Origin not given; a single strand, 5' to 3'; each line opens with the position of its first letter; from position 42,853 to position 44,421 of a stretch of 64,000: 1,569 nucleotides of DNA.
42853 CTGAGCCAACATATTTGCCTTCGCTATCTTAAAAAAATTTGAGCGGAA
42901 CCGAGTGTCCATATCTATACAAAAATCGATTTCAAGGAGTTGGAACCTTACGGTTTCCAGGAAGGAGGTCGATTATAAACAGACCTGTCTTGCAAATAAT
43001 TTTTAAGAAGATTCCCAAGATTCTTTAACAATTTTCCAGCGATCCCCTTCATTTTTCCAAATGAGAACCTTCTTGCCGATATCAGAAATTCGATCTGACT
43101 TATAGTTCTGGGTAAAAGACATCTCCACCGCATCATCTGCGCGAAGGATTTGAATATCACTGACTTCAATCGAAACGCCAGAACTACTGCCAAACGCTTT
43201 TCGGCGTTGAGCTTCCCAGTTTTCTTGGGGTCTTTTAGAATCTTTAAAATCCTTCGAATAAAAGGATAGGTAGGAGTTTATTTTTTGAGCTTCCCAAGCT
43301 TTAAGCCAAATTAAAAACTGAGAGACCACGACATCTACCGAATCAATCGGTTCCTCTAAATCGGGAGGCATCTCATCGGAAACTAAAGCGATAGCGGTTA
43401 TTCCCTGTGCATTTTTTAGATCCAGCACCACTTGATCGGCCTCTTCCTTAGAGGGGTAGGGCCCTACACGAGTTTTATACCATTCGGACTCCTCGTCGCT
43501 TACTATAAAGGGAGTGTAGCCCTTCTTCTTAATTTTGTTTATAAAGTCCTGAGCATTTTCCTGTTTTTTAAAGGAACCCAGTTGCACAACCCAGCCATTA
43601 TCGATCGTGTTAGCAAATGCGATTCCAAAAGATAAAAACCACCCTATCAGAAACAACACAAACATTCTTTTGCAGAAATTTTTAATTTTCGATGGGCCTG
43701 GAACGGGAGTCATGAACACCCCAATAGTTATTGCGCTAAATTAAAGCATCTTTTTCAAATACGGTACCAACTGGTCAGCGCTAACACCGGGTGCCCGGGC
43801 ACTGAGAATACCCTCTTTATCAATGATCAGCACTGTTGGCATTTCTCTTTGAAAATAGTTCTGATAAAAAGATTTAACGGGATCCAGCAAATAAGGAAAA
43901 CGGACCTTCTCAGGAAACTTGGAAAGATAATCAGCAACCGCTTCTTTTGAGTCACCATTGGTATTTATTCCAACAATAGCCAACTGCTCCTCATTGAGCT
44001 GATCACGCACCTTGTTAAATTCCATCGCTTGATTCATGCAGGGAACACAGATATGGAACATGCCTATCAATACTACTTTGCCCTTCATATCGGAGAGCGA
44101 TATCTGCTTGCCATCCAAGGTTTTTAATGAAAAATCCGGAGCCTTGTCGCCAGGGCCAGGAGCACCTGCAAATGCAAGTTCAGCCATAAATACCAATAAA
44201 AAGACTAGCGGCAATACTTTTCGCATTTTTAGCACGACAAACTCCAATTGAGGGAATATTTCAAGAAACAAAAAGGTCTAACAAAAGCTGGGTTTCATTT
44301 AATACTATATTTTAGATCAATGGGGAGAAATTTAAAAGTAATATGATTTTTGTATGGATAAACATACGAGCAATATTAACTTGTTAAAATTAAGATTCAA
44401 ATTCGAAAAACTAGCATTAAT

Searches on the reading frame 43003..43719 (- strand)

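Call 40: search_protein_families(library=pfam, proteins=[window:43003-43719:-], max_evalue=0.00001)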
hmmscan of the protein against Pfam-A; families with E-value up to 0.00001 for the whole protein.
window:43003-43719:- (238 aa): 2 families
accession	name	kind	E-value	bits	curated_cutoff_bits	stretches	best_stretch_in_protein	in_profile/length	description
PF05036.18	SPOR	-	6e-19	68.6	21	1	41-110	3-73/76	SPOR domain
PF24125.1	Cds6_C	-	6.9e-19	68.6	27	1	131-233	2-110/111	Cds6 C-terminal NTF2-like domain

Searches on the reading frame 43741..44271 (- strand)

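Call 8: search_protein_families(library=pfam, proteins=[window:43741-44271:-], max_evalue=0.001)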
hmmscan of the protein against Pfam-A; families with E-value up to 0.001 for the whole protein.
window:43741-44271:- (176 aa): 4 families
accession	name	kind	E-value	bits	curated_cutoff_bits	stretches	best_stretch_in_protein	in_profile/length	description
PF00578.27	AhpC-TSA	-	4.5e-20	72.3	26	1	40-157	1-122/124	AhpC/TSA family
PF08534.16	Redoxin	-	6.4e-19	68.7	26.6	1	41-164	3-136/148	Redoxin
PF13905.12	Thioredoxin_8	-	9.4e-07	29.5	27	1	65-154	2-92/94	Thioredoxin-like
PF02630.20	SCO1-SenC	-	0.00031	21.1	22.8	1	45-122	2-85/134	SCO1/SenC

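Call 48: search_protein_families(library=ncbifam, proteins=[window:43741-44271:-], max_evalue=0.1)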
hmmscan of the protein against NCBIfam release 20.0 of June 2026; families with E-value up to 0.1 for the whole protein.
window:43741-44271:- (176 aa): 13 families
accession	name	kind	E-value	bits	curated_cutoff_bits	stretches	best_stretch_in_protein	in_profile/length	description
NF002854.0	PRK03147.1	subfamily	1e-16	61.4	170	1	41-174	39-171/176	thiol-disulfide oxidoreductase ResA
NF047696.1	ThlDiSintTplARhiz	equivalog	2.4e-11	43.9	230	1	42-162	75-199/219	thiol:disulfide interchange protein TlpA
NF041202.1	StoA_CxxC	exception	1.5e-09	37.9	210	1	16-167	8-156/163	endospore biogenesis thiol-disulfide oxidoreductase StoA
NF006960.0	PRK09437.1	equivalog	1.9e-09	37.6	140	1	40-122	6-84/156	thioredoxin-dependent thiol peroxidase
NF041054.1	WAxxUGC_long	equivalog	7.3e-09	35.4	300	1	43-159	83-197/354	ResA-like WAxxUGC motif-containing protein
NF040769.1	SelL_rel_redox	subfamily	6e-07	29.3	120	1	43-139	2-98/173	SelL-related redox protein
NF038285.1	deiodinase_rel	hypoth_equivalog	1.2e-06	28.2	250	1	37-95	175-236/347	deiodinase family protein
NF053650.1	PerredPrxQDein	equivalog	0.00069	19.6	260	1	45-136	2-90/148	thioredoxin-dependent peroxiredoxin PrxQ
NF009669.0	PRK13190.1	equivalog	0.0019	17.5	261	1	41-139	6-107/203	putative peroxiredoxin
NF053656.1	redoxin_TUGYCR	domain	0.0035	17.2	100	1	55-155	18-118/146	TUGYCR motif thioredoxin fold (seleno)protein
NF001808.0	PRK00522.1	equivalog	0.0065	15.9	123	1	38-95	18-77/167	thiol peroxidase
TIGR01068.1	thioredoxin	equivalog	0.061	13.5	96.8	0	65-114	15-64/101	thioredoxin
NF009668.0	PRK13189.1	equivalog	0.063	12.5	211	1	41-105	13-79/224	peroxiredoxin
